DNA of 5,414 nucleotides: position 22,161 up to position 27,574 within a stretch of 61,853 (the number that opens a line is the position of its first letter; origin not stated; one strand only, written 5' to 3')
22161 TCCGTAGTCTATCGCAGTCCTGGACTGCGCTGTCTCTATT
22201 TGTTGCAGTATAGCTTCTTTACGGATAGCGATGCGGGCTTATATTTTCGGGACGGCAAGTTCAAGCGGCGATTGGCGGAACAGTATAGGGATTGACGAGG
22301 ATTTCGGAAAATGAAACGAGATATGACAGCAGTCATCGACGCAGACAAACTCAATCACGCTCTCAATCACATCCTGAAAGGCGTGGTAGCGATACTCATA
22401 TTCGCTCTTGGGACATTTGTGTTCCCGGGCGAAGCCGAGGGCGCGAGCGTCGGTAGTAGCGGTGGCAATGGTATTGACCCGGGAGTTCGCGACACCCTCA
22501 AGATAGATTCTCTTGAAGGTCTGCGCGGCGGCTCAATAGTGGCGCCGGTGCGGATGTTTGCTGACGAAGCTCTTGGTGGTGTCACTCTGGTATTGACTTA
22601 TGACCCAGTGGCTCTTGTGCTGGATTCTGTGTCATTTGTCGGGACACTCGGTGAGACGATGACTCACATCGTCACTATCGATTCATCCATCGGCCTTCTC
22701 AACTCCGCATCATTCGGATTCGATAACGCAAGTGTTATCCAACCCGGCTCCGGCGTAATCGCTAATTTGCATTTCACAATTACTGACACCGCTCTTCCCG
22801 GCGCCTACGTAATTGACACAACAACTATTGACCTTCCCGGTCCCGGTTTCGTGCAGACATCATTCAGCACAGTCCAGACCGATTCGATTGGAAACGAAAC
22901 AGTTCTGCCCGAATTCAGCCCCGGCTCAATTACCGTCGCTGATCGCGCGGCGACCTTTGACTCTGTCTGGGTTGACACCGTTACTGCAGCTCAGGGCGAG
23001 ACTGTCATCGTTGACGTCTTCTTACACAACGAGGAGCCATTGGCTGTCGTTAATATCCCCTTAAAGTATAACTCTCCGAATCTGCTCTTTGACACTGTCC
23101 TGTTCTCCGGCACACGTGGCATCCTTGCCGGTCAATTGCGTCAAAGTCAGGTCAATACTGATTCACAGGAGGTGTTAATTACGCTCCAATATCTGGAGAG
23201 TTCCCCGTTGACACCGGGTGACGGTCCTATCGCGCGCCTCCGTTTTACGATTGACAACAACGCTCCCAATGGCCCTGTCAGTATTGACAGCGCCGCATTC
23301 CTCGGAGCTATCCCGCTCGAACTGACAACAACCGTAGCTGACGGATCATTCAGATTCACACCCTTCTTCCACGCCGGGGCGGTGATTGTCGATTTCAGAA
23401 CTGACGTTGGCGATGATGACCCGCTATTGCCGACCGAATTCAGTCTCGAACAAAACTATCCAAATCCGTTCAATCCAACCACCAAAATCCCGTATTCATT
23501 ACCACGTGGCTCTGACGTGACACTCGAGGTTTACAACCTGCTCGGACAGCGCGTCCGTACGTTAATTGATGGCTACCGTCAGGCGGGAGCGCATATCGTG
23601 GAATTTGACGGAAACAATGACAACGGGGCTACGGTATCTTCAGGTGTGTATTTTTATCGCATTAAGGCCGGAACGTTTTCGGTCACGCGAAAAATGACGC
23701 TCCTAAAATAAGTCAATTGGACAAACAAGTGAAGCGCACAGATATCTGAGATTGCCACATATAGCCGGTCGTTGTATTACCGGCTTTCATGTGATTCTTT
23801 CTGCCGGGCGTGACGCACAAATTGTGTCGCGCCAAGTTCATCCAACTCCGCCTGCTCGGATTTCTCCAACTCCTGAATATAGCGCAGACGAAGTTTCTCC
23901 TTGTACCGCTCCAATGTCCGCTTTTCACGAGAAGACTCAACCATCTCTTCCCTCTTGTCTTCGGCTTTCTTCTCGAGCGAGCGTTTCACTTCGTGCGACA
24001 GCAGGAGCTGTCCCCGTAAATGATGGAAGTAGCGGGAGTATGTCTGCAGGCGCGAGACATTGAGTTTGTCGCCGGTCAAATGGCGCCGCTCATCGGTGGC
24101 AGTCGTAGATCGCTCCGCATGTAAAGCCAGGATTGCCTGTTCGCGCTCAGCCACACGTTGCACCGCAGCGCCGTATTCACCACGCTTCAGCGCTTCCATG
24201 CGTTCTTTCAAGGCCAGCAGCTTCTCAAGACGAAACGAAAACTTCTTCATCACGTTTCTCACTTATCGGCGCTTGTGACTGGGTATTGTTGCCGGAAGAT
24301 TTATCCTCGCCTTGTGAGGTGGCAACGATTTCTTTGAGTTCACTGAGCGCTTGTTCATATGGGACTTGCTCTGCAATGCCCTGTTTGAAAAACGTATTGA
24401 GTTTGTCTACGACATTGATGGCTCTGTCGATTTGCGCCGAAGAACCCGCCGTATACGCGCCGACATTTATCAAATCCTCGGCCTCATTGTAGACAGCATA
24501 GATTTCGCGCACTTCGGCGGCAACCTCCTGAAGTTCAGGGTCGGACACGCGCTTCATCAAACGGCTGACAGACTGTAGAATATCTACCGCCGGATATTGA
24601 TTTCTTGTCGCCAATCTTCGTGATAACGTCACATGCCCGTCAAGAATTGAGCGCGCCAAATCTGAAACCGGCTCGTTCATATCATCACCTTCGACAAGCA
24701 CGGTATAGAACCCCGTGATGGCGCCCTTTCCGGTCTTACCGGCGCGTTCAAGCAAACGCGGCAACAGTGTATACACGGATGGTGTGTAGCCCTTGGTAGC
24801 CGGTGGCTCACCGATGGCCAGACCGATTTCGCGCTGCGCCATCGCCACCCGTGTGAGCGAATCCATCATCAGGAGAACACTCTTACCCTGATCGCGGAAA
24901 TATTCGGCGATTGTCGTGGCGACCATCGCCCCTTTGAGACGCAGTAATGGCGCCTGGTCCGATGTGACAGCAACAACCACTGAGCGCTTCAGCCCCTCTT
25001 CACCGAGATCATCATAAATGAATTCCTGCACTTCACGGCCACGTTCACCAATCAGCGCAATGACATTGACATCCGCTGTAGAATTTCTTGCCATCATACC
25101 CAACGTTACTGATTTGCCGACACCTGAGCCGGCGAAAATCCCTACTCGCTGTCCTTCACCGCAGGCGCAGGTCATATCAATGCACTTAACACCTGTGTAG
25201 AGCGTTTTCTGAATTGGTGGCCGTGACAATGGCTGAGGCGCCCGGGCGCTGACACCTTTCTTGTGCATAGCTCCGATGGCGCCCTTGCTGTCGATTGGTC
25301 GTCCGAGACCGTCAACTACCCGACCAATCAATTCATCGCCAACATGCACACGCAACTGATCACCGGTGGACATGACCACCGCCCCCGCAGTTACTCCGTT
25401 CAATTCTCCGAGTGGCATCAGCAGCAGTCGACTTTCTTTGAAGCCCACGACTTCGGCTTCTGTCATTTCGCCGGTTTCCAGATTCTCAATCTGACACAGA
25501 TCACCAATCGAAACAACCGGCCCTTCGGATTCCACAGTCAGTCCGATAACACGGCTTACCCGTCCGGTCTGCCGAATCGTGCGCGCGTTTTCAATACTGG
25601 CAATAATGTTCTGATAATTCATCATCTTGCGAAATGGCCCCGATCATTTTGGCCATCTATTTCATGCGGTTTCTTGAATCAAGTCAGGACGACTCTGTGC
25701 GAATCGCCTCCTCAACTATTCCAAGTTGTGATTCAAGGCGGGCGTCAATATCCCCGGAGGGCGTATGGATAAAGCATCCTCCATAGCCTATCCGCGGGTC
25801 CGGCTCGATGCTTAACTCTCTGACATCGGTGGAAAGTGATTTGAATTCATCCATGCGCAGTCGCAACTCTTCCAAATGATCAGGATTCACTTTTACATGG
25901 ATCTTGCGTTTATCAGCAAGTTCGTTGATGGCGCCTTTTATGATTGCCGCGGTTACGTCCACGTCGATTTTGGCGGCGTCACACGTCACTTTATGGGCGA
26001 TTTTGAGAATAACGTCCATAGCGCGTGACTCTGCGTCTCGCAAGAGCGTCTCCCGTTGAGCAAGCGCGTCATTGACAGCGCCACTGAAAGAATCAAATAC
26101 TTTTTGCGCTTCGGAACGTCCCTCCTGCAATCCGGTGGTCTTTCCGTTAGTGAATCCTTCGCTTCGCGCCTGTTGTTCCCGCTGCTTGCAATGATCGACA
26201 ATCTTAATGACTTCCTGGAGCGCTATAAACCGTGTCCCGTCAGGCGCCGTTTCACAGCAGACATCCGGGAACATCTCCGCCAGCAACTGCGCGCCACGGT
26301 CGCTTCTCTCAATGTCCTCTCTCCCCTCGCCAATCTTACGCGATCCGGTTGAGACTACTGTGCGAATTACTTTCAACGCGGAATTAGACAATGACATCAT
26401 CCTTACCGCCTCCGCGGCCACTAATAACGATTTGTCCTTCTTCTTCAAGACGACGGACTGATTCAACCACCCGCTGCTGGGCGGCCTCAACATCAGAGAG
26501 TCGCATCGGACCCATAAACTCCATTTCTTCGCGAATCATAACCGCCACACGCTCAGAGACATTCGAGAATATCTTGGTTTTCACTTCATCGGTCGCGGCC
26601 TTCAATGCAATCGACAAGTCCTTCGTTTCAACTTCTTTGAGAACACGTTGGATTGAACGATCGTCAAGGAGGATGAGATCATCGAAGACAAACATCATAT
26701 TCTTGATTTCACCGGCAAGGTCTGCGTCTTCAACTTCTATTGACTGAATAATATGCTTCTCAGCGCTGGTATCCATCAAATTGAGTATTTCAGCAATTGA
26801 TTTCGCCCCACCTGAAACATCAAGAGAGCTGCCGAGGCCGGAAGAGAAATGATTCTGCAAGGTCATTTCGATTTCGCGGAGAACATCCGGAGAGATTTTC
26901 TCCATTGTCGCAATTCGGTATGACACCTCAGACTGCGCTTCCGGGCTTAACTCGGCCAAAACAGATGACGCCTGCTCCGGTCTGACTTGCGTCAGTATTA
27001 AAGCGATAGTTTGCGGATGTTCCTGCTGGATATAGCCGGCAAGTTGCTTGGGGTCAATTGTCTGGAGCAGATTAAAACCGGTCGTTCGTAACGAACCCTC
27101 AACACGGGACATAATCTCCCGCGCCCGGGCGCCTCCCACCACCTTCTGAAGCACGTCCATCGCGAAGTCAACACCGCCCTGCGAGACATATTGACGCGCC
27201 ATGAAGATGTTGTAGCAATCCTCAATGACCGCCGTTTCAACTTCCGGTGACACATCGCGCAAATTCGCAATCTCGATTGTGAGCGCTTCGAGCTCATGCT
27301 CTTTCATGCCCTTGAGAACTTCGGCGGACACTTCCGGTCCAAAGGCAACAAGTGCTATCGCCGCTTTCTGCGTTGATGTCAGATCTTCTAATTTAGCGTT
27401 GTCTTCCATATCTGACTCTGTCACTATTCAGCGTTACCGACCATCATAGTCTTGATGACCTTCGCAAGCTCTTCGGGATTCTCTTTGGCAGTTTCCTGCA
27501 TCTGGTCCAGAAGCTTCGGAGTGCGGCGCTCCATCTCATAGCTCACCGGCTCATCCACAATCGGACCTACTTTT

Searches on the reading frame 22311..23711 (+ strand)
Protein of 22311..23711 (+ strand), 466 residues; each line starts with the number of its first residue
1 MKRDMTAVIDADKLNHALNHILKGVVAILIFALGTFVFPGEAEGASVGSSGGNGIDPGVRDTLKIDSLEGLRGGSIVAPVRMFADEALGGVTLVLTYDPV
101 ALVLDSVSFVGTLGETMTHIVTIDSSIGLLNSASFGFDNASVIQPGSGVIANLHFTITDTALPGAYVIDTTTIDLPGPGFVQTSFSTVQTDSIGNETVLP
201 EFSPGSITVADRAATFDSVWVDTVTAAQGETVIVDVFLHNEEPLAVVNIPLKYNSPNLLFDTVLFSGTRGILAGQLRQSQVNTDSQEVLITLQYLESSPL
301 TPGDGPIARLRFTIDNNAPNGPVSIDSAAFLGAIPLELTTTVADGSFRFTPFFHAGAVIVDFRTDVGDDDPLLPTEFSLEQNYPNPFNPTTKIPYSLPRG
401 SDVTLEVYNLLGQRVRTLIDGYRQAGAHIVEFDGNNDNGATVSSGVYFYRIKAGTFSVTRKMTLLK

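Call 6: search_protein_families(library=pfam, proteins=[window:22311-23711:+], max_evalue=0.001)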
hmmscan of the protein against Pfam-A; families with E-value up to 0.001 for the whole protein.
window:22311-23711:+ (466 aa): 4 families
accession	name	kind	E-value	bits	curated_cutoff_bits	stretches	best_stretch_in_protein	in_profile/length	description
PF00963.24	Cohesin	-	4.7e-13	50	24.1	2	220-325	4-114/139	Cohesin domain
PF13860.13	FlgD_ig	-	7.4e-09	35.9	27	1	394-453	15-75/79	FlgD Ig-like domain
PF18962.6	Por_Secre_tail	-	1.2e-06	29.2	27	1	383-462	2-73/75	Secretion system C-terminal sorting domain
PF13585.12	CHU_C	-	8.7e-05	23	27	1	400-453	26-72/86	CHU_C Type IX secretion signal domain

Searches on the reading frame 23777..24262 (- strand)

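Call 6: search_protein_families(library=pfam, proteins=[window:23777-24262:-], max_evalue=0.001)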
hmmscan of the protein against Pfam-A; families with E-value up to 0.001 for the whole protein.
window:23777-24262:- (161 aa): 1 family
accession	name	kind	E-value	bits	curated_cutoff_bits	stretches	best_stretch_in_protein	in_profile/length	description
PF02050.21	FliJ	-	1.4e-09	38.6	28.4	1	29-148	6-123/123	Flagellar FliJ protein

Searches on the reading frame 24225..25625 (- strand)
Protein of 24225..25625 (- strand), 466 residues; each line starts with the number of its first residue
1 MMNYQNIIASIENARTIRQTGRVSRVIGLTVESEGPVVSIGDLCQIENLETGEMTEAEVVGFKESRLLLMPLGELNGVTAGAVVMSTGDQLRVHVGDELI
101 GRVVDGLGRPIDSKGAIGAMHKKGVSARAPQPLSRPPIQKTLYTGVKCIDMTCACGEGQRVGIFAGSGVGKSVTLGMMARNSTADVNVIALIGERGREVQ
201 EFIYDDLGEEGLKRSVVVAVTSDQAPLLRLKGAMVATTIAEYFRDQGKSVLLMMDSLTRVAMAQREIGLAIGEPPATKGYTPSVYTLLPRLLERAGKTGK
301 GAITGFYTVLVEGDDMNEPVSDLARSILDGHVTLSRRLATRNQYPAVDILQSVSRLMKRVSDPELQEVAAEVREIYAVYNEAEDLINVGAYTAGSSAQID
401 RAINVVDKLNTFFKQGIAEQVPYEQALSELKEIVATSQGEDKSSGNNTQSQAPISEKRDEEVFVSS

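Call 6: search_protein_families(library=pfam, proteins=[window:24225-25625:-], max_evalue=0.001)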
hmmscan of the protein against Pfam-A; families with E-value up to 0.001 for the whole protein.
window:24225-25625:- (466 aa): 3 families
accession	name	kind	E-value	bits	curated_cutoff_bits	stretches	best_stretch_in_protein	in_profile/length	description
PF00006.31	ATP-synt_ab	-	1.9e-86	289.5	29.5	1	145-354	1-213/213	ATP synthase alpha/beta family, nucleotide-binding domain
PF18269.6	T3SS_ATPase_C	-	3.4e-23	81.7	22.7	1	362-432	2-72/72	T3SS EscN ATPase C-terminal domain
PF02874.29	ATP-synt_ab_N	-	2.4e-05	25.2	20.9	1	23-88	1-69/69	ATP synthase alpha/beta family, beta-barrel domain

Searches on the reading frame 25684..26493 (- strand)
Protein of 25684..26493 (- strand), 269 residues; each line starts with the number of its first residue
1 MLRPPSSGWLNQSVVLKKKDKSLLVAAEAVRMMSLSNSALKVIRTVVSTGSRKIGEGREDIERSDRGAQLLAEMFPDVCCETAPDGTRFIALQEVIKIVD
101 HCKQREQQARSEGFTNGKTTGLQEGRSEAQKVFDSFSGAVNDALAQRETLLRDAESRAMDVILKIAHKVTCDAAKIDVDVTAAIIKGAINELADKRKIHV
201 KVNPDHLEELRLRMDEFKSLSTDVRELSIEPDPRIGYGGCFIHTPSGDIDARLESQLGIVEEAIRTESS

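Call 6: search_protein_families(library=pfam, proteins=[window:25684-26493:-], max_evalue=0.001)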
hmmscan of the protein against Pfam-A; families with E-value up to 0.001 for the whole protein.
window:25684-26493:- (269 aa): 1 family
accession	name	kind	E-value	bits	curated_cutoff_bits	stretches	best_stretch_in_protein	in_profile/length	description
PF02108.21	FliH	-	8.5e-17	61.7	24.1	1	134-257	5-125/128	Flagellar assembly protein FliH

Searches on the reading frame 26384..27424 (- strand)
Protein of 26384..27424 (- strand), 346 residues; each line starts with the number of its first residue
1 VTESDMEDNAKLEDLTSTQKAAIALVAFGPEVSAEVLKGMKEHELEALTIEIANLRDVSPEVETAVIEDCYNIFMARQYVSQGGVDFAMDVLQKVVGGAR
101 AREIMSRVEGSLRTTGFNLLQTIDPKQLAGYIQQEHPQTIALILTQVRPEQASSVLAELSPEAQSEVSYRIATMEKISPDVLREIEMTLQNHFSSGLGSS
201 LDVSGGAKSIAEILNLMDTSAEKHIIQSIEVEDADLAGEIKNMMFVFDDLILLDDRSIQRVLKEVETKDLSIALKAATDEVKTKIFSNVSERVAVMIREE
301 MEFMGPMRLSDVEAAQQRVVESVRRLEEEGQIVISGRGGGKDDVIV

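Call 6: search_protein_families(library=pfam, proteins=[window:26384-27424:-], max_evalue=0.001)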
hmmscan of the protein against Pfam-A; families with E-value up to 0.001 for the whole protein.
window:26384-27424:- (346 aa): 4 families
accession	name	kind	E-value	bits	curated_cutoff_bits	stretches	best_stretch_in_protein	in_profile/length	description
PF01706.21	FliG_C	-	4.4e-46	156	23.3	1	228-334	2-108/108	FliG C-terminal domain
PF14842.11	FliG_N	-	4.3e-35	120.9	25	2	15-117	2-104/104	FliG N-terminal domain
PF14841.11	FliG_M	-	3.7e-33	114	25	2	125-196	1-72/76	FliG middle domain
PF03448.22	MgtE_N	-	1.6e-06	29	25.9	0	124-167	2-45/102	MgtE intracellular N domain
